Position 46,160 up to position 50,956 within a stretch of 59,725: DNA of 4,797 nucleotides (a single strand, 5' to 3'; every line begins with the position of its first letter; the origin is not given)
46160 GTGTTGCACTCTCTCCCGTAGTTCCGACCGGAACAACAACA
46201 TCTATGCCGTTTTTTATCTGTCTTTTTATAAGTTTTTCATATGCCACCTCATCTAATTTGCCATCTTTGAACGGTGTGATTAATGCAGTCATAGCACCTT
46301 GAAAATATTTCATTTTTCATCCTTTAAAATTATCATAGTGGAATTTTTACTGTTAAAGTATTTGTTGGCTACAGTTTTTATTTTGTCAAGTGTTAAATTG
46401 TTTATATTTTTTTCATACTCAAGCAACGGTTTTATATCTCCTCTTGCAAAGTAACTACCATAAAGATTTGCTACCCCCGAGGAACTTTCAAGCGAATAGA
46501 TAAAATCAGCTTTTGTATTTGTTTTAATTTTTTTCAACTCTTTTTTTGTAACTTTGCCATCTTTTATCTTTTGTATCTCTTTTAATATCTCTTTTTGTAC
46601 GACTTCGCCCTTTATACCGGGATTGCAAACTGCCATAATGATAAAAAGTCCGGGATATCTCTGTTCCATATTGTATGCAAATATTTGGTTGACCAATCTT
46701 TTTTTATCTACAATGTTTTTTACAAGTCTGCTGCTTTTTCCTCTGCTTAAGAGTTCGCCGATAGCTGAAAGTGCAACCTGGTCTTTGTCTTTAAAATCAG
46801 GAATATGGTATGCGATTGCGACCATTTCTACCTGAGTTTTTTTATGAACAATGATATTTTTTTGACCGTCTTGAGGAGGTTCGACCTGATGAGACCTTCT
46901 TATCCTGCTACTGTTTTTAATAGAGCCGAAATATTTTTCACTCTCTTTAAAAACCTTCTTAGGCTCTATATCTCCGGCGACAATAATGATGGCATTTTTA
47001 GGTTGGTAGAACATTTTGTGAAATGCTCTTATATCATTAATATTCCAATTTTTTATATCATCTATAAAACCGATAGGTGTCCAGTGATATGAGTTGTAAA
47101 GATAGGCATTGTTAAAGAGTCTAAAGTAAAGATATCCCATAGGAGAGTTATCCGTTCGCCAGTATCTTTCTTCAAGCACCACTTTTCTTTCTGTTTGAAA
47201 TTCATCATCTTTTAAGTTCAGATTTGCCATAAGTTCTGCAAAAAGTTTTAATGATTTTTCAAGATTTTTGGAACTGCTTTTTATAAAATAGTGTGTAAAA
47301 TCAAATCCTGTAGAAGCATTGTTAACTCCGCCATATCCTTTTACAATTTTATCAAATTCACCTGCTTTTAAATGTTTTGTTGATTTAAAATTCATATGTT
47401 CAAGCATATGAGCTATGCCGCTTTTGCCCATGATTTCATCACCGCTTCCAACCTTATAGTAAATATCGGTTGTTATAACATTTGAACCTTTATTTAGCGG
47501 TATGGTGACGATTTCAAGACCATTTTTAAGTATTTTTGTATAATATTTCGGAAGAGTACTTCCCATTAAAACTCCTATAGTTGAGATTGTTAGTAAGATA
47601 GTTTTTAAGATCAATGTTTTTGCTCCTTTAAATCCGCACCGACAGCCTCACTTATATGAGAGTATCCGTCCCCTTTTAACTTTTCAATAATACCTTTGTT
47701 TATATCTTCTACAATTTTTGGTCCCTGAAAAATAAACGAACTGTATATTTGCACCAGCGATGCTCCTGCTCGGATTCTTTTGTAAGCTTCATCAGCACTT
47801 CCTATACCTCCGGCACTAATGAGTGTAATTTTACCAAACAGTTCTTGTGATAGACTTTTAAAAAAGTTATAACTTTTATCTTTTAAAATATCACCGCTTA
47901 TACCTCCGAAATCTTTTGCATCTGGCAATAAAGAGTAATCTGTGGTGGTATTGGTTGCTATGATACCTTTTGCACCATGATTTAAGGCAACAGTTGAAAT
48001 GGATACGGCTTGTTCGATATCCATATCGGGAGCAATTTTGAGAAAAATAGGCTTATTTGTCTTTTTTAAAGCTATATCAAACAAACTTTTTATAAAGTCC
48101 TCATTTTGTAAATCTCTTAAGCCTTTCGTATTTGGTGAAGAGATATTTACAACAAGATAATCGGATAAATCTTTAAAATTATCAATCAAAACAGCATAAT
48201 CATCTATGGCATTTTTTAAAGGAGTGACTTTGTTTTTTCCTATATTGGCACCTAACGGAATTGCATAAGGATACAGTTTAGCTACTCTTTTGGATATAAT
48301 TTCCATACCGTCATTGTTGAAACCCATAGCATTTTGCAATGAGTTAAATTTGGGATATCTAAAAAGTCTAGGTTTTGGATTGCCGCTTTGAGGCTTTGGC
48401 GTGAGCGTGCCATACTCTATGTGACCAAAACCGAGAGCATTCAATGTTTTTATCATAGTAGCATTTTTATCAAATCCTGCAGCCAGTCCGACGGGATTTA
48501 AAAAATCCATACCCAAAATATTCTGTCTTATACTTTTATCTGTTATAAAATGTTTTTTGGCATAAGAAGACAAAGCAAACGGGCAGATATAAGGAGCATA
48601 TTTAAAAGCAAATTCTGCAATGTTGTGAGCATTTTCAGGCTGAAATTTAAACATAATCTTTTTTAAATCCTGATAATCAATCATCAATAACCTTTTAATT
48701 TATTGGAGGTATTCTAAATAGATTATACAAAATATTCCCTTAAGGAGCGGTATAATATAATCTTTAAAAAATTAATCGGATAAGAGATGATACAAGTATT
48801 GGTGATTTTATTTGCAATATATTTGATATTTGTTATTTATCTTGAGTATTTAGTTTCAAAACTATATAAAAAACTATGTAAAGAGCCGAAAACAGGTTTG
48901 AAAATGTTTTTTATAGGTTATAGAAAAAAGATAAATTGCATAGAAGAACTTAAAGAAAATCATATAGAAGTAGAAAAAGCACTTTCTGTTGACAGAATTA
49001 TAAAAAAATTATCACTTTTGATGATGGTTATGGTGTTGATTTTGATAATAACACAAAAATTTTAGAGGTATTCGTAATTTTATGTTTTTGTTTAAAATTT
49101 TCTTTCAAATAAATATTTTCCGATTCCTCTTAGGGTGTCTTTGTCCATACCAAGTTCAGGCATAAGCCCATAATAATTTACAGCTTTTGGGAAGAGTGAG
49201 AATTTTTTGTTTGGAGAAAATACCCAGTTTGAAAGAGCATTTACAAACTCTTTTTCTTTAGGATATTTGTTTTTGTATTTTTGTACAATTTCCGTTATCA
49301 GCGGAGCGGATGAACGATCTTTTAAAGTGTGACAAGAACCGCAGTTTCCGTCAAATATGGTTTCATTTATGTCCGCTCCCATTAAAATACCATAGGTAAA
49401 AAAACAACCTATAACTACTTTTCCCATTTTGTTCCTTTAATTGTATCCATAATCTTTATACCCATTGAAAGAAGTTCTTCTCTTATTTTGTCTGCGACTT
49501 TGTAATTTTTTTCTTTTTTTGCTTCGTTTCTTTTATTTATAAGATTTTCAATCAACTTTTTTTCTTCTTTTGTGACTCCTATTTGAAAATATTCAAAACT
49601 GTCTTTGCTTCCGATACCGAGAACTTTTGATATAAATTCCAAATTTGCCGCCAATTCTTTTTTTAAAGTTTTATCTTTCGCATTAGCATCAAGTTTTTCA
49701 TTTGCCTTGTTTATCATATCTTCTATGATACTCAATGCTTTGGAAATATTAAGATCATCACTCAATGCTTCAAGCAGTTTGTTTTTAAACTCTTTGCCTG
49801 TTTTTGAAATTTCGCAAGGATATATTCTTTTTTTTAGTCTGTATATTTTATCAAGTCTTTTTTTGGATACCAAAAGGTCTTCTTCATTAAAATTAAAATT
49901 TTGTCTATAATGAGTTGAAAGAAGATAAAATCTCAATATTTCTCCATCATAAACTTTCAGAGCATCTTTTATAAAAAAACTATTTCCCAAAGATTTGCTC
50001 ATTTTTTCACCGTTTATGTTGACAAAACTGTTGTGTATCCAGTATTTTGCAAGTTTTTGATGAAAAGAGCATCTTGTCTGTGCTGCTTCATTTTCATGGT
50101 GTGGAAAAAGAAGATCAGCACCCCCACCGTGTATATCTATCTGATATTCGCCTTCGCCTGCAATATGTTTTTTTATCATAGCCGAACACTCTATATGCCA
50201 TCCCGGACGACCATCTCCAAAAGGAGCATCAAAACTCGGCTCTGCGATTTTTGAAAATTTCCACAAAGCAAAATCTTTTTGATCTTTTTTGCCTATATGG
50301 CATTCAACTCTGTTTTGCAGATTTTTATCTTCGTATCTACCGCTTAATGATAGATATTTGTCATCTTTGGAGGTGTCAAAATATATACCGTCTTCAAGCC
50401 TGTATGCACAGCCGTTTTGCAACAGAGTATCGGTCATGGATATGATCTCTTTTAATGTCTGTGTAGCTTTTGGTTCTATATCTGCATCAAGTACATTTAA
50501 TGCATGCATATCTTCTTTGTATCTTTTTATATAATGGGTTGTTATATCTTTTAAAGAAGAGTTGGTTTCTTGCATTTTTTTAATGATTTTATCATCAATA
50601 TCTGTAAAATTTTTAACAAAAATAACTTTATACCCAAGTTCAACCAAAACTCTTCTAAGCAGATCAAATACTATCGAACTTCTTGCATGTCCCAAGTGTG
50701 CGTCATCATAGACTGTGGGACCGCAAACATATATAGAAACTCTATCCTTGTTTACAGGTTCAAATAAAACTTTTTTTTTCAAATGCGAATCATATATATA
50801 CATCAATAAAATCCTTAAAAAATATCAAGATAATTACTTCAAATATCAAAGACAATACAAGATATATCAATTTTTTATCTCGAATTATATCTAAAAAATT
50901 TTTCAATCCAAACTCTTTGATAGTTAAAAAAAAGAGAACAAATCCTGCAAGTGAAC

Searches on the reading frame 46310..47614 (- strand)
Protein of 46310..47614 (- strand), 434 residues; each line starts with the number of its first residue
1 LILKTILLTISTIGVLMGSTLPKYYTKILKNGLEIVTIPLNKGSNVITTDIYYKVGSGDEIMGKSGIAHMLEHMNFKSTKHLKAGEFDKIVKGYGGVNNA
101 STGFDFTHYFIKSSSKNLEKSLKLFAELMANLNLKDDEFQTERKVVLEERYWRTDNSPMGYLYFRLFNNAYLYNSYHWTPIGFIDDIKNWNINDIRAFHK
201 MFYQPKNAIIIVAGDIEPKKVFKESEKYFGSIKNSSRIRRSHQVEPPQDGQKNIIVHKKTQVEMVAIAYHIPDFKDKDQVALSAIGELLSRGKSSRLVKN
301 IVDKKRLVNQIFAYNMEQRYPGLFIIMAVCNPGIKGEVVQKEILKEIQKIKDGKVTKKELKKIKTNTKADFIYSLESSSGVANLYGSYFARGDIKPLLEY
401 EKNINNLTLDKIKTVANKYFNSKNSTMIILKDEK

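Call 74: search_protein_families(library=pfam, proteins=[window:46310-47614:-], max_evalue=0.00001)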
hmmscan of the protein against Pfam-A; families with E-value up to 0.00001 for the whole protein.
window:46310-47614:- (434 aa): 2 families
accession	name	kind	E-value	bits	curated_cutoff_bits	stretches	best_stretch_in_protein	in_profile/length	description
PF05193.26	Peptidase_M16_C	-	1.9e-38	132.6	23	1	190-366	2-180/181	Peptidase M16 inactive domain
PF00675.25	Peptidase_M16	-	2.2e-21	76.7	22.3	1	47-151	13-117/149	Insulinase (Peptidase family M16)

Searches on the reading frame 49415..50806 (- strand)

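Call 74: search_protein_families(library=pfam, proteins=[window:49415-50806:-], max_evalue=0.00001)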
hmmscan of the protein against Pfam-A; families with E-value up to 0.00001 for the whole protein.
window:49415-50806:- (463 aa): 5 families
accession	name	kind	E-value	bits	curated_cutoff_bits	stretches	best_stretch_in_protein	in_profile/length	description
PF01406.26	tRNA-synt_1e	-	2.1e-121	405.4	27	1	15-315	2-300/301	tRNA synthetases class I (C) catalytic domain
PF09334.17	tRNA-synt_1g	-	8.9e-13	48.2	20.1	1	252-311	311-371/391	tRNA synthetases class I (M)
PF00133.28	tRNA-synt_1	-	3.1e-08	33.3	22.7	0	259-306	365-413/414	tRNA synthetases class I (I, L, M and V)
PF01921.24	tRNA-synt_1f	-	4.1e-07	29.7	27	1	262-329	275-340/360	tRNA synthetases class I (K)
PF09190.17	DALR_2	-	6.3e-07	30.3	22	1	346-398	4-55/57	DALR domain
